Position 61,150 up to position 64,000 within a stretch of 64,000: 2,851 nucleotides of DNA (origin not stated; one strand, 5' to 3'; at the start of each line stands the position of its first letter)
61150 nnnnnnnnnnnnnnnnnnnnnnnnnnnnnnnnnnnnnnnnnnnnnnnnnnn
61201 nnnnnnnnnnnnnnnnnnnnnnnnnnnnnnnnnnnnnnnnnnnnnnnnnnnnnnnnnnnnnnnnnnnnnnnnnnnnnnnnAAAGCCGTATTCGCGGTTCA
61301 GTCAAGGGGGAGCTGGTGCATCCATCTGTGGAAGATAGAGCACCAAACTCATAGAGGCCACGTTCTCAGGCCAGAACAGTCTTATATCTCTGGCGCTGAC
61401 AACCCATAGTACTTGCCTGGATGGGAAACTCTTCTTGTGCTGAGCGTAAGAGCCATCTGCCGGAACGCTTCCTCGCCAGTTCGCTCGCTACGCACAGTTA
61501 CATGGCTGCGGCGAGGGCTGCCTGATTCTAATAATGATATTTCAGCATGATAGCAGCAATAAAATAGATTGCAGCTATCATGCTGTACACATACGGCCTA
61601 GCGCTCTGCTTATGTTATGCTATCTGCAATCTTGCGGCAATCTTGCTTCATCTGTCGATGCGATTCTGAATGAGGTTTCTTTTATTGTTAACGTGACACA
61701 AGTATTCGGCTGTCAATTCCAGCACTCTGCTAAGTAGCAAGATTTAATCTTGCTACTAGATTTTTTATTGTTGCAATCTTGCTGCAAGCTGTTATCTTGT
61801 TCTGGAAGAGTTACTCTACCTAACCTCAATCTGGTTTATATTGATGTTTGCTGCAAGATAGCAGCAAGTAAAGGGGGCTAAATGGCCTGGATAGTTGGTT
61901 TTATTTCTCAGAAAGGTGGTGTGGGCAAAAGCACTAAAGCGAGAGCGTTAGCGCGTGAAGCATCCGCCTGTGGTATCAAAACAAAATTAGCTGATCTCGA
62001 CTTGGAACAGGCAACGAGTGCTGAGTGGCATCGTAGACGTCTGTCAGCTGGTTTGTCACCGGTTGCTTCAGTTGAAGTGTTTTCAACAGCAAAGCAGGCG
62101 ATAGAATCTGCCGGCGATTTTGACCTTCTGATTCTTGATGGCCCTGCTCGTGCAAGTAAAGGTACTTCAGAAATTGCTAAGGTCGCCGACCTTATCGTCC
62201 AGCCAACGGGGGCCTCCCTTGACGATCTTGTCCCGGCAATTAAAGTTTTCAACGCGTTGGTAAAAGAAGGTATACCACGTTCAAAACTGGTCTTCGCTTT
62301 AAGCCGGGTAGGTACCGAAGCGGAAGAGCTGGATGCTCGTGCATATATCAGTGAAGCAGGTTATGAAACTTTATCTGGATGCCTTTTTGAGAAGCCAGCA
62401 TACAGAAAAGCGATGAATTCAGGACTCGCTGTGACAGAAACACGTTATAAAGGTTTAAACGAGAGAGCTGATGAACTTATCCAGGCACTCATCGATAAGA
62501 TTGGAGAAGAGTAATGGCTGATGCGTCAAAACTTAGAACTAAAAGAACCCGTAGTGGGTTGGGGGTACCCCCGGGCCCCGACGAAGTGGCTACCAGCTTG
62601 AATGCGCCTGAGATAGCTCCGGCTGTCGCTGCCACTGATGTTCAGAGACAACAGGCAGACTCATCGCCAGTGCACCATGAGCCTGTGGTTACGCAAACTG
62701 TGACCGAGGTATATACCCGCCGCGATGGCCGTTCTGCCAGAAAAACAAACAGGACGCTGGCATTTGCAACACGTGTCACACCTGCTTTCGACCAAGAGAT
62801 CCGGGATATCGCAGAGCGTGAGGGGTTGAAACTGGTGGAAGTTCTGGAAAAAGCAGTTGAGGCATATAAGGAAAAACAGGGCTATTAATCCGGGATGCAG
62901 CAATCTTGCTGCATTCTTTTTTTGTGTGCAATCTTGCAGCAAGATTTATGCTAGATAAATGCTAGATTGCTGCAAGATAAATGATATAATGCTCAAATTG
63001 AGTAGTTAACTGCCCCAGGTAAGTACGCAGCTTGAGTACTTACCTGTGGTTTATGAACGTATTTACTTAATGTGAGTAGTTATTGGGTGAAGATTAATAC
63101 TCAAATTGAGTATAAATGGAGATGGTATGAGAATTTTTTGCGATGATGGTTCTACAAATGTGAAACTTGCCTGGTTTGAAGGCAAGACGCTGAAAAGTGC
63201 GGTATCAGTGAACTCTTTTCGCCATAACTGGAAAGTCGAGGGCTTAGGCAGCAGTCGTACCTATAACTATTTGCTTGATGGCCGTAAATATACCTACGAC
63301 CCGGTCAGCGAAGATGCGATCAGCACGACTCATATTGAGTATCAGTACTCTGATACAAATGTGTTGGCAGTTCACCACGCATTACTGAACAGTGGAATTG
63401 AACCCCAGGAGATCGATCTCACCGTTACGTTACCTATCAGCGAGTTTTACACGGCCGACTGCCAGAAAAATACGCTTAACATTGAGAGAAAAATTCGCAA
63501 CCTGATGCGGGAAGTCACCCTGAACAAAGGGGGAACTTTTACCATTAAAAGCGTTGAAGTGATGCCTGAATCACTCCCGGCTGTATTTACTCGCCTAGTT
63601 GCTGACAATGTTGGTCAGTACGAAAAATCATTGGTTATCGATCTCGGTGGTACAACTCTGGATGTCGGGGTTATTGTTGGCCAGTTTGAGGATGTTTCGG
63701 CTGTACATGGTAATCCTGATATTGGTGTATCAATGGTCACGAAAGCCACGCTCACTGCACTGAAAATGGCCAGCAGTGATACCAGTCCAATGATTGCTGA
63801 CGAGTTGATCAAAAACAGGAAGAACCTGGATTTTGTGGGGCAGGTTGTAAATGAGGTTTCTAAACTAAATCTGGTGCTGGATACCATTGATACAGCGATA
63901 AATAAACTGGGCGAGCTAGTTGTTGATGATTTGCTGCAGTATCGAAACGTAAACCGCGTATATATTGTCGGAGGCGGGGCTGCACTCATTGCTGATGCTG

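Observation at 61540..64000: Tandem type Ib (ParA/ParG-like) and type II (ParM) partition cassettes with separate iteron arrays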

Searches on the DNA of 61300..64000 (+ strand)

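Call 3: search_dna_similar(query=window:61300-64000:+, collection=plasmids, mode=near, max_rows=30)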
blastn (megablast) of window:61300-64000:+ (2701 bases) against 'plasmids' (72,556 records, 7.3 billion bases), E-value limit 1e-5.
Records with a match: 2013; places in all: 2035; records where one place covers at least 80% of the query: 302.
Best place of each record, by identity: >=99% 38; 95-99% 159; 90-95% 156; 80-90% 1650; 60-80% 10.
By first word of the organism name: Klebsiella 1445; Escherichia 277; Enterobacter 109; Salmonella 75; Citrobacter 50; Raoultella 20; Leclercia 10; Shigella 6; Serratia 6; Morganella 3; and 7 more.
By predicted mobility (MOB-suite, as given by PLSDB): conjugative 860; mobilizable 807; non-mobilizable 346.
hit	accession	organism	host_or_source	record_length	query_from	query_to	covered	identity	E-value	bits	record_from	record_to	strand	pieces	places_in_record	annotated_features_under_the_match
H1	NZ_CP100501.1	Escherichia coli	Gallus gallus domesticus,whole ...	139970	1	2701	100%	100.0%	0e+0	4988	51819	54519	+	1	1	parM: plasmid segregation protein ParM domain-containing protein | ParA family protein | hypothetical protein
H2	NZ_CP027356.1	Escherichia coli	Homo sapiens,stool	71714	1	2701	100%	99.9%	0e+0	4966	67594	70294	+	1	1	parM: plasmid segregation protein ParM domain-containing protein | ParA family protein | hypothetical protein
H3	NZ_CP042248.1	Escherichia coli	Dairy cow,Pure bacterial culture,milk ...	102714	1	2701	100%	99.8%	0e+0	4961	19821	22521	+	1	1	parM: plasmid segregation protein ParM domain-containing protein | ParA family protein | hypothetical protein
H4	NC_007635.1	Escherichia coli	-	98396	1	2701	100%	99.8%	0e+0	4955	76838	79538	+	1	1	parM: plasmid segregation protein ParM domain-containing protein | ParA family protein | hypothetical protein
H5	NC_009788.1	Escherichia coli O139:H28 str. E24377A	-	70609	1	2701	100%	99.8%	0e+0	4955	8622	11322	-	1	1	parM: plasmid segregation protein ParM domain-containing protein | ParA family protein | hypothetical protein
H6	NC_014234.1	Escherichia coli ETEC 1392/75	-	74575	1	2701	100%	99.8%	0e+0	4955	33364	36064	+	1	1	parM: plasmid segregation protein ParM domain-containing protein | ParA family protein | hypothetical protein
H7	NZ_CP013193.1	Escherichia coli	Homo sapiens,Human Stool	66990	1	2701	100%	99.8%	0e+0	4955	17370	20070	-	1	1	parM: plasmid segregation protein ParM domain-containing protein | ParA family protein | hypothetical protein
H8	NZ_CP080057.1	Escherichia coli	Homo sapiens,tissue sample,Human feces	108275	1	2701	100%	99.8%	0e+0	4955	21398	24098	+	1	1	parM: plasmid segregation protein ParM domain-containing protein | ParA family protein | hypothetical protein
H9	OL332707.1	uncultured bacterium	-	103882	1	2701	100%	99.8%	0e+0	4955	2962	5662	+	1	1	none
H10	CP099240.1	Escherichia coli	culture,Pooled soil sample collected ...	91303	1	2701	100%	99.8%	0e+0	4955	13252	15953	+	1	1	plasmid segregation protein ParM | ParA family protein | hypothetical protein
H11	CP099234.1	Escherichia coli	culture,Pooled soil sample collected ...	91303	1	2701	100%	99.8%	0e+0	4955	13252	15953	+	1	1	plasmid segregation protein ParM | ParA family protein | hypothetical protein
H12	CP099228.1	Escherichia coli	culture,Pooled soil sample collected ...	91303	1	2701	100%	99.8%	0e+0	4955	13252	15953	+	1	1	plasmid segregation protein ParM | ParA family protein | hypothetical protein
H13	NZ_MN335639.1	Escherichia coli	-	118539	1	2701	100%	99.8%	0e+0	4955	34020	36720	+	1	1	parM: plasmid segregation protein ParM domain-containing protein | ParA family protein | hypothetical protein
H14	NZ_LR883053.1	Escherichia coli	-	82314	1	2701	100%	99.8%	0e+0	4955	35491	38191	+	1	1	parM: plasmid segregation protein ParM domain-containing protein | ParA family protein | hypothetical protein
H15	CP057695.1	Escherichia coli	culture,Pooled pig faecal samples ...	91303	1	2701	100%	99.8%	0e+0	4955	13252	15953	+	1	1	StbA family protein | ParA family protein | hypothetical protein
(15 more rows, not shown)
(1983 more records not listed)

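Call 5: get_annotated_region(hit=H4, flank=6000)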
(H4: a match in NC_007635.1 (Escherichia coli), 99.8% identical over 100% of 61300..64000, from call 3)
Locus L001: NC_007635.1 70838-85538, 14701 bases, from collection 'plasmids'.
description: Escherichia coli plasmid pCoo, complete sequence
organism: Escherichia coli (NCBI taxid 562)
taxonomy: Bacteria; Pseudomonadota; Gammaproteobacteria; Enterobacterales; Enterobacteriaceae; Escherichia; Escherichia coli
host: -; source: -; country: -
typing (MOB-suite, as given by PLSDB): conjugative; replicon IncFIA,IncI-gamma/K1; relaxase MOBP; mating-pair formation MPF_F
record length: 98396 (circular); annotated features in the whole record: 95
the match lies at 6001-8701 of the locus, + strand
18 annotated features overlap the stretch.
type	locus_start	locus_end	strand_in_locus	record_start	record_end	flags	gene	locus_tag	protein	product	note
CDS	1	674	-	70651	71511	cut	-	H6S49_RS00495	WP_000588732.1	helix-turn-helix domain-containing protein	GO:0006355 - regulation of DNA-templated transcription [Evidence IEA]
CDS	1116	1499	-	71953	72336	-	-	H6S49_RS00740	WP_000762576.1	colicin E1 family microcin immunity protein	GO:0030153 - bacteriocin immunity [Evidence IEA]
CDS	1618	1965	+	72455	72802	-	-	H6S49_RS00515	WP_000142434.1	DUF6404 family protein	-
CDS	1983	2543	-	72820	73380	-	-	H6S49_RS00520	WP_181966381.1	hypothetical protein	-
CDS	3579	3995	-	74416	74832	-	-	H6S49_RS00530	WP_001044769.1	type II toxin-antitoxin system VapC family toxin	-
CDS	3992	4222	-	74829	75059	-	vapB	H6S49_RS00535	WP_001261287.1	type II toxin-antitoxin system VapB family antitoxin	-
CDS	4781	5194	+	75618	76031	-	-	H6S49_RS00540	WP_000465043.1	hypothetical protein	-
CDS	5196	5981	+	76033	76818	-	-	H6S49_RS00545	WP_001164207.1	site-specific integrase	GO:0015074 - DNA integration [Evidence IEA]; GO:0006310 - DNA recombination [Evidence IEA]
CDS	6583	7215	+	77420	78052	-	-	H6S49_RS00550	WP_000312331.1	ParA family protein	-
CDS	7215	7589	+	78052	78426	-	-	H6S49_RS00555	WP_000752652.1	hypothetical protein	-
CDS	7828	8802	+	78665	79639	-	parM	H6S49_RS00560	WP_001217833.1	plasmid segregation protein ParM domain-containing protein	-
CDS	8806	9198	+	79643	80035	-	-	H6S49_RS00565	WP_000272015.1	plasmid partitioning/stability family protein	-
CDS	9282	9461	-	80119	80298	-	-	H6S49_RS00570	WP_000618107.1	hypothetical protein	-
CDS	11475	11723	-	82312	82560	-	-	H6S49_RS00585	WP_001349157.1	hypothetical protein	-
CDS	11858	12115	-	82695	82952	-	-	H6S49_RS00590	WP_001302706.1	hypothetical protein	-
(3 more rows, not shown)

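Call 6: get_annotated_region(hit=H1, flank=6000)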
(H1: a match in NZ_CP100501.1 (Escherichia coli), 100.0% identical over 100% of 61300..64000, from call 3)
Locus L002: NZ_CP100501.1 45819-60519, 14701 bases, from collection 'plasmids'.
description: Escherichia coli strain LH50-c plasmid pLH50-c-A, complete sequence
organism: Escherichia coli (NCBI taxid 562)
taxonomy: Bacteria; Pseudomonadota; Gammaproteobacteria; Enterobacterales; Enterobacteriaceae; Escherichia; Escherichia coli
host: -; source: Gallus gallus domesticus,whole organism,pooled poultry feces; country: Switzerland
typing (MOB-suite, as given by PLSDB): conjugative; replicon IncK2/Z; relaxase MOBP; mating-pair formation MPF_I
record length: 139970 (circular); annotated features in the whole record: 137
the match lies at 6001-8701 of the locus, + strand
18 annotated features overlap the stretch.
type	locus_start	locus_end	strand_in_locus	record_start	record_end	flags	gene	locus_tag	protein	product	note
CDS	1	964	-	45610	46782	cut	-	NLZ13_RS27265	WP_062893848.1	IS91 family transposase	-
CDS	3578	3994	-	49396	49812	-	-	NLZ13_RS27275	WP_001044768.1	type II toxin-antitoxin system VapC family toxin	-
CDS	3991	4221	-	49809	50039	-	vapB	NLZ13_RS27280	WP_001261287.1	type II toxin-antitoxin system VapB family antitoxin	-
CDS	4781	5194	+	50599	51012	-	-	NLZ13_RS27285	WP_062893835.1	hypothetical protein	-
CDS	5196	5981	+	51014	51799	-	-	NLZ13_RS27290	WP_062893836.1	site-specific integrase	GO:0015074 - DNA integration [Evidence IEA]; GO:0006310 - DNA recombination [Evidence IEA]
CDS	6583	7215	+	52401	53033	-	-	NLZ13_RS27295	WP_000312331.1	ParA family protein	-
CDS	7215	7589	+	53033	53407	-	-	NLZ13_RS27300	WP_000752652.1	hypothetical protein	-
CDS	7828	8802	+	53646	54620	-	parM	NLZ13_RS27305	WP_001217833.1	plasmid segregation protein ParM domain-containing protein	-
CDS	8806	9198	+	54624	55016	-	-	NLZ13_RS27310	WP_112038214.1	plasmid partitioning/stability family protein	-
CDS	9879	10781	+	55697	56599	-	-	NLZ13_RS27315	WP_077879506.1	DUF1281 domain-containing protein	-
CDS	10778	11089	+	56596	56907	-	-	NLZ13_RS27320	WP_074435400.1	hypothetical protein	-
CDS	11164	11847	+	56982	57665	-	-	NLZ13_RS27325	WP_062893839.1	DNA methylase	-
CDS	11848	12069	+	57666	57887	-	-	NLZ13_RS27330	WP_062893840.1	hypothetical protein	-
CDS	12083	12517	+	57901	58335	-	-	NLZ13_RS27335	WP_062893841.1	DUF1380 family protein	-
CDS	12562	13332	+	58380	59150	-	-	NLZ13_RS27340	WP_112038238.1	hypothetical protein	-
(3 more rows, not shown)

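Call 87: search_dna_similar(query=window:62300-63600:+, collection=plasmids, mode=distant, rows=spread, max_rows=30)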
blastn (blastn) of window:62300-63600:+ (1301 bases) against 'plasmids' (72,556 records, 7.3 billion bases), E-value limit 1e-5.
Records with a match: 3605; places in all: 3634; records where one place covers at least 80% of the query: 317.
Best place of each record, by identity: >=99% 129; 95-99% 69; 90-95% 141; 80-90% 37; 60-80% 3229.
By first word of the organism name: Klebsiella 1829; Escherichia 1034; Enterobacter 251; Salmonella 222; Serratia 92; Citrobacter 50; Raoultella 33; Shigella 20; Yersinia 18; Providencia 8; and 23 more.
By predicted mobility (MOB-suite, as given by PLSDB): conjugative 2606; non-mobilizable 566; mobilizable 433.
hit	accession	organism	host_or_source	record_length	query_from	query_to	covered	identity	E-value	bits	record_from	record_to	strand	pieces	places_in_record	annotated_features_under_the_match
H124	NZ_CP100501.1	Escherichia coli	Gallus gallus domesticus,whole ...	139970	1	1301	100%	100.0%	0e+0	2347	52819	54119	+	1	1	parM: plasmid segregation protein ParM domain-containing protein | hypothetical protein | ParA family protein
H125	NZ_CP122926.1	Escherichia coli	Sus scrofa,feces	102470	1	1301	100%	99.0%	0e+0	2288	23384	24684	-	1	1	parM: plasmid segregation protein ParM domain-containing protein | hypothetical protein | ParA family protein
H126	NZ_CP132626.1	Klebsiella pneumoniae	Homo sapiens,wound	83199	1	1301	100%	93.8%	0e+0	1980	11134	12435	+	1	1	parM: plasmid segregation protein ParM domain-containing protein | hypothetical protein | ParA family protein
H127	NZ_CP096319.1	Providencia sp. PROV161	Clinical or host-associated ...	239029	425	1291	67%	65.8%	2e-49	205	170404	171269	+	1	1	parM: plasmid segregation protein ParM domain-containing protein | hypothetical protein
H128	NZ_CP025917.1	Escherichia coli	Homo sapiens,stool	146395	799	1300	39%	67.5%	4e-32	147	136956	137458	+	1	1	parM: plasmid segregation protein ParM domain-containing protein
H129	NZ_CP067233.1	Escherichia coli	cell culture,surface water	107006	799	1300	39%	66.9%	9e-28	133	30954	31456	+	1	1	parM: plasmid segregation protein ParM domain-containing protein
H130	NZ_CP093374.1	Salmonella enterica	Homo sapiens,stool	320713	799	1300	39%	66.9%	9e-28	133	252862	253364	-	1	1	parM: plasmid segregation protein ParM domain-containing protein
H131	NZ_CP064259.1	Klebsiella pneumoniae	whole organism,blood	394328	799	1300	39%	66.9%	9e-28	133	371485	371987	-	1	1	parM: plasmid segregation protein ParM domain-containing protein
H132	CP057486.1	Escherichia coli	culture,Pooled sheep faecal samples ...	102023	799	1300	39%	66.9%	9e-28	133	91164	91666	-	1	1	plasmid segregation protein parM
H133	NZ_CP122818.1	Escherichia coli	Sus scrofa,feces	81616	799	1300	39%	66.9%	9e-28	133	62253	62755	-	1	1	parM: plasmid segregation protein ParM domain-containing protein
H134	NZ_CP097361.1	Escherichia coli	Bacterial culture,water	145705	799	1300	39%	66.7%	1e-26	129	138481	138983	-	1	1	parM: plasmid segregation protein ParM domain-containing protein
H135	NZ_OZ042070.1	Escherichia coli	-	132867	799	1300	39%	66.7%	1e-26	129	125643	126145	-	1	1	parM: plasmid segregation protein ParM domain-containing protein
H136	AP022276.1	Enterobacter cloacae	-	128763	796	1282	37%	65.7%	2e-18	103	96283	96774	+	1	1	stable plasmid inheritance protein A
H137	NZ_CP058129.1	Enterobacter hormaechei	culture,Wastewater influent sample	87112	802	1282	37%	65.8%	1e-19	106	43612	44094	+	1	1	parM: plasmid segregation protein ParM domain-containing protein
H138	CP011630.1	Klebsiella oxytoca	Homo sapiens,Perirectal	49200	802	1282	37%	65.6%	2e-18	102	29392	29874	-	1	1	StbA family protein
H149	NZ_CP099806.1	Yersinia ruckeri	Salmo salar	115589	837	1297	35%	68.1%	1e-38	169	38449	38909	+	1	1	parM: plasmid segregation protein ParM domain-containing protein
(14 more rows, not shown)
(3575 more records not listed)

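Call 95: get_annotated_region(hit=H127, flank=1500)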
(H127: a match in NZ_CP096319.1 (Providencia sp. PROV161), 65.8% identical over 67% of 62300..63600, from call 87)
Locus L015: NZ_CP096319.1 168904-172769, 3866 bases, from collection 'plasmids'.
description: Providencia sp. PROV161 plasmid pPROV161-1, complete sequence
organism: Providencia sp. PROV161 (NCBI taxid 2936790)
taxonomy: Bacteria; Pseudomonadota; Gammaproteobacteria; Enterobacterales; Morganellaceae; Providencia; Providencia sp. PROV161
host: -; source: Clinical or host-associated pathogen,hospital; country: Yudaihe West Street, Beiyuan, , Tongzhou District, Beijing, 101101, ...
typing (MOB-suite, as given by PLSDB): conjugative; replicon IncC,rep_cluster_1220; relaxase MOBH,MOBH; mating-pair formation MPF_F
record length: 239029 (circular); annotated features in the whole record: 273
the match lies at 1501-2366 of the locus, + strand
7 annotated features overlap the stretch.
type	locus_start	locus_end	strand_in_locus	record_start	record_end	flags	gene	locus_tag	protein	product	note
CDS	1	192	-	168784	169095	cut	-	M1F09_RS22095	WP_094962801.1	hypothetical protein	-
CDS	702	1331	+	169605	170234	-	-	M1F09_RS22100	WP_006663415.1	ParA family protein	-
CDS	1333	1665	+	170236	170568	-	-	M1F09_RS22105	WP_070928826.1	hypothetical protein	-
CDS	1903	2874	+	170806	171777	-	parM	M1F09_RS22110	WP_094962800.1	plasmid segregation protein ParM domain-containing protein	-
CDS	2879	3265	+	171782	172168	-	-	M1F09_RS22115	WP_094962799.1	plasmid partitioning/stability family protein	-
CDS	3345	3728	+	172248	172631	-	umuD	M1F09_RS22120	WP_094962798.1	translesion error-prone DNA polymerase V autoproteolytic subunit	-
CDS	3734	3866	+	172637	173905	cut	umuC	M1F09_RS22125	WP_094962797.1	translesion error-prone DNA polymerase V subunit UmuC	GO:0006281 - DNA repair [Evidence IEA]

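Call 96: get_annotated_region(hit=H128, flank=1500)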
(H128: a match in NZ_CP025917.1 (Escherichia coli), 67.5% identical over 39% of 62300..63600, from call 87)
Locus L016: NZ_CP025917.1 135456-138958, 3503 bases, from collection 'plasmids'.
description: Escherichia coli strain 120899 plasmid p120899_146, complete sequence
organism: Escherichia coli (NCBI taxid 562)
taxonomy: Bacteria; Pseudomonadota; Gammaproteobacteria; Enterobacterales; Enterobacteriaceae; Escherichia; Escherichia coli
host: -; source: Homo sapiens,stool; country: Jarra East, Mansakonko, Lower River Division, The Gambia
typing (MOB-suite, as given by PLSDB): mobilizable; replicon IncFIA,IncFIC; mating-pair formation MPF_F
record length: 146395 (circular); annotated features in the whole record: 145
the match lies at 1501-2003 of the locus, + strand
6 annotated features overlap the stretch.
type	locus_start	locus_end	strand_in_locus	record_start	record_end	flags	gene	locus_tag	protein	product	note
CDS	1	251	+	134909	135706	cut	-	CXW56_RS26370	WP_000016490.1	site-specific integrase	GO:0015074 - DNA integration [Evidence IEA]; GO:0006310 - DNA recombination [Evidence IEA]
CDS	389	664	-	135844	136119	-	-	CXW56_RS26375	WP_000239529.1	hypothetical protein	-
CDS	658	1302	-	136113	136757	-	-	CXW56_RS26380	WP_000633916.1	division plane positioning ATPase MipZ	-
CDS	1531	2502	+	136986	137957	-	parM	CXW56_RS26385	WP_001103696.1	plasmid segregation protein ParM domain-containing protein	-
CDS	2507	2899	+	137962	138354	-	-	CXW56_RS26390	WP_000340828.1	plasmid partitioning/stability family protein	-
CDS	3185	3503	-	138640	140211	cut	-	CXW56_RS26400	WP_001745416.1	IS66-like element ISCro1 family transposase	GO:0006313 - DNA transposition [Evidence IEA]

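Call 97: get_annotated_region(hit=H136, flank=1500)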
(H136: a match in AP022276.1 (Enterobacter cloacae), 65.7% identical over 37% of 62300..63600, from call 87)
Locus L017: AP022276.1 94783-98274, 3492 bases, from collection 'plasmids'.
description: Enterobacter cloacae plasmid pWP8-W19-CRE-02_2 DNA, complete genome, strain: WP8-W19-CRE-02
organism: Enterobacter cloacae (NCBI taxid 550)
taxonomy: Bacteria; Pseudomonadota; Gammaproteobacteria; Enterobacterales; Enterobacteriaceae; Enterobacter; Enterobacter cloacae
host: -; source: -; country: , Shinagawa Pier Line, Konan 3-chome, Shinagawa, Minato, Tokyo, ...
typing (MOB-suite, as given by PLSDB): conjugative; replicon IncFIB,IncFII; relaxase MOBF; mating-pair formation MPF_F
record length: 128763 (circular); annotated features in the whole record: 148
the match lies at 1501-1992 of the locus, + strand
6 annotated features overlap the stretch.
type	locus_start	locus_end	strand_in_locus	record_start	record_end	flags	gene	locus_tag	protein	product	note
CDS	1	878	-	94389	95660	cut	-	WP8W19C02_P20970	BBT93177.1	DNA polymerase V subunit UmuC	-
CDS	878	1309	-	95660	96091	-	-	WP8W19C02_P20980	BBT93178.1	protein impA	-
CDS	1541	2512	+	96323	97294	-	-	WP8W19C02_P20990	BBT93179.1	stable plasmid inheritance protein A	-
CDS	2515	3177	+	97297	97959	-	-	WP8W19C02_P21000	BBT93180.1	mediator of plasmid stability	-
CDS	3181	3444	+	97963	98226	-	-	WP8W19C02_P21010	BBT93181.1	hypothetical protein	-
CDS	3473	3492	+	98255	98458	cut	-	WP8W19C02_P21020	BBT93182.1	hypothetical protein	-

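Call 98: get_annotated_region(hit=H149, flank=1500)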
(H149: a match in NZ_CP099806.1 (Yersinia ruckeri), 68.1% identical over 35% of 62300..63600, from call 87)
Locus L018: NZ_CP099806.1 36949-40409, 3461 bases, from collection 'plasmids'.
description: Yersinia ruckeri strain NVI-10705 plasmid pYR4, complete sequence
organism: Yersinia ruckeri (NCBI taxid 29486)
taxonomy: Bacteria; Pseudomonadota; Gammaproteobacteria; Enterobacterales; Yersiniaceae; Yersinia; Yersinia ruckeri
host: -; source: Salmo salar; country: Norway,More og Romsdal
typing (MOB-suite, as given by PLSDB): mobilizable; relaxase MOBP
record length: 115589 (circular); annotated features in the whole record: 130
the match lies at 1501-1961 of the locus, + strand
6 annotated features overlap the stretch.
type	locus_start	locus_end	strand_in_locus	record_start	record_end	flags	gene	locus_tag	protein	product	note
CDS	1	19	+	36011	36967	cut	-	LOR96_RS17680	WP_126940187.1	recombinase family protein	-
CDS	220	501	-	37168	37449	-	-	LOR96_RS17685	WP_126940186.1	ribbon-helix-helix domain-containing protein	-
CDS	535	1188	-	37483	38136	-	-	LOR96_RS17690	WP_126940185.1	AAA family ATPase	-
CDS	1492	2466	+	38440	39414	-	parM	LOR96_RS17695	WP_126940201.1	plasmid segregation protein ParM domain-containing protein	-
CDS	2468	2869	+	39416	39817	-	-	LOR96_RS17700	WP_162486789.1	plasmid partitioning/stability family protein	-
CDS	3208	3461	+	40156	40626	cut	-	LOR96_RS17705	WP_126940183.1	hypothetical protein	-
